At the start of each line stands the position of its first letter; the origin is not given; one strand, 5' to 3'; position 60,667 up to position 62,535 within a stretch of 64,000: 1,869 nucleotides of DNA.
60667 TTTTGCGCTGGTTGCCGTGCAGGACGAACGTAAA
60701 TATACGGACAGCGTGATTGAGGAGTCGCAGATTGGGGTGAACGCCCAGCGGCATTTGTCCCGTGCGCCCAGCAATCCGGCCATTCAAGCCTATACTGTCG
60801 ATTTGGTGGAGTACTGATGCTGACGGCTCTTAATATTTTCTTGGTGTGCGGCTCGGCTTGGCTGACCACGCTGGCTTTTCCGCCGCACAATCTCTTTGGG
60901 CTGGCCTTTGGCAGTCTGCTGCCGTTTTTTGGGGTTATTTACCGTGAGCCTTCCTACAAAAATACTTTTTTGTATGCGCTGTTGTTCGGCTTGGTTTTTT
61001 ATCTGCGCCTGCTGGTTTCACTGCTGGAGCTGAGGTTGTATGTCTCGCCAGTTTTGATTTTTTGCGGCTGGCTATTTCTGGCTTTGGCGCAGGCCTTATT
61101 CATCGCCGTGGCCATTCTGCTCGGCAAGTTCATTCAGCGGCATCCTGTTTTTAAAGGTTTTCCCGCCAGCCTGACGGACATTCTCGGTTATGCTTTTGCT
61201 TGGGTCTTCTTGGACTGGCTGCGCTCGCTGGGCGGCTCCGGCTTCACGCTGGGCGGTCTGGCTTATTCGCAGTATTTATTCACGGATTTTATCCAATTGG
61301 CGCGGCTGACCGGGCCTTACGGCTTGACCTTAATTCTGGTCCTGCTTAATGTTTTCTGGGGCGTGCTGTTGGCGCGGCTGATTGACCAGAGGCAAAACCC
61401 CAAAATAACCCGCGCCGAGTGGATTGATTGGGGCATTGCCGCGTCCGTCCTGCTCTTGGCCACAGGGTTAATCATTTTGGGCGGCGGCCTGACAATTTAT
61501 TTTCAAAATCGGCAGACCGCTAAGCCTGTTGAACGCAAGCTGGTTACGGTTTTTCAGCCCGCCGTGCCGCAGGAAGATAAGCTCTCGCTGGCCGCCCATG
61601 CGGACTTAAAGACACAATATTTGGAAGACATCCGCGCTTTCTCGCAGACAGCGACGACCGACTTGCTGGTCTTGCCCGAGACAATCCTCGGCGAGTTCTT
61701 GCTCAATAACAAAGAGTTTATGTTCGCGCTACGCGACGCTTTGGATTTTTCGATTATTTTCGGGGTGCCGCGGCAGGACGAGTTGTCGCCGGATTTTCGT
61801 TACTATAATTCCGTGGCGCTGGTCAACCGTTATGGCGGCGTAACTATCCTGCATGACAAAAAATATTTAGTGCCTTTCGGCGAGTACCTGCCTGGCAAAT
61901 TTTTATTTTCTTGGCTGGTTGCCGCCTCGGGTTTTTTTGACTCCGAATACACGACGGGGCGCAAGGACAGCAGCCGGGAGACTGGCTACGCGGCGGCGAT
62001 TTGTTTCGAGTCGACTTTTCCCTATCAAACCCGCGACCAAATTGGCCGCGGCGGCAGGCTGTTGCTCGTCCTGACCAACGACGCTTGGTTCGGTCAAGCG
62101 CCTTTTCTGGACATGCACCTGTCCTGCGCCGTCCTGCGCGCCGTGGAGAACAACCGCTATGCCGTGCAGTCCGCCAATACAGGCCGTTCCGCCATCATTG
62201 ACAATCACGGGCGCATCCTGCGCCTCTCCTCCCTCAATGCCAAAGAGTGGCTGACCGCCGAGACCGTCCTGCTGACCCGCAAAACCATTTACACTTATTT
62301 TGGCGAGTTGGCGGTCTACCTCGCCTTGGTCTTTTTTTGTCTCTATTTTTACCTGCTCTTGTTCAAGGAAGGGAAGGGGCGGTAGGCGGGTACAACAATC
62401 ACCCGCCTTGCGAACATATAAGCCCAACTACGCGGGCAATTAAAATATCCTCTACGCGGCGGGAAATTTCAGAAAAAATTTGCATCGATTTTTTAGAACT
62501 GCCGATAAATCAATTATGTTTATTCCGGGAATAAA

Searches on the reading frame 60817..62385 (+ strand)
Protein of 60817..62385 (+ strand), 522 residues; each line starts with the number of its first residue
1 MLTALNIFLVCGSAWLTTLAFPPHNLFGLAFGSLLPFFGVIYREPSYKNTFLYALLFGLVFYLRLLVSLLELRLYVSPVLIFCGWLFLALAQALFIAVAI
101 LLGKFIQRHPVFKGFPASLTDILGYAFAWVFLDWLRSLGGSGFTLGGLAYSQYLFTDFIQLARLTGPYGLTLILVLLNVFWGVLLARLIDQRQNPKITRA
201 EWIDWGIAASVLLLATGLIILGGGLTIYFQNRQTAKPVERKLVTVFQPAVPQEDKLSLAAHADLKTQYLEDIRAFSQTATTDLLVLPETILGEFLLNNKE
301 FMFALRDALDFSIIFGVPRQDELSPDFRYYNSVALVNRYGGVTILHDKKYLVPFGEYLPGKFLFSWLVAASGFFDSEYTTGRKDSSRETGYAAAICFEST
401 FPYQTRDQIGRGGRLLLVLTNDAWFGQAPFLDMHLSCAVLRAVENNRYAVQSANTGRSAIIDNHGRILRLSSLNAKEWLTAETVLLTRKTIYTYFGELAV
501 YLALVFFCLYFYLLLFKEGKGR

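Call 12: search_protein_families(library=pfam, proteins=[window:60817-62385:+], max_evalue=0.01)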
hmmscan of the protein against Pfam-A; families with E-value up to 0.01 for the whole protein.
window:60817-62385:+ (522 aa): 2 families
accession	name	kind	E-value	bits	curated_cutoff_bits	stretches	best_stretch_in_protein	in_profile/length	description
PF20154.4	LNT_N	-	6.7e-23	82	27.1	1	13-179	1-158/159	Apolipoprotein N-acyltransferase N-terminal domain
PF00795.27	CN_hydrolase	-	2.4e-18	66.8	23.2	1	274-482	28-245/256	Carbon-nitrogen hydrolase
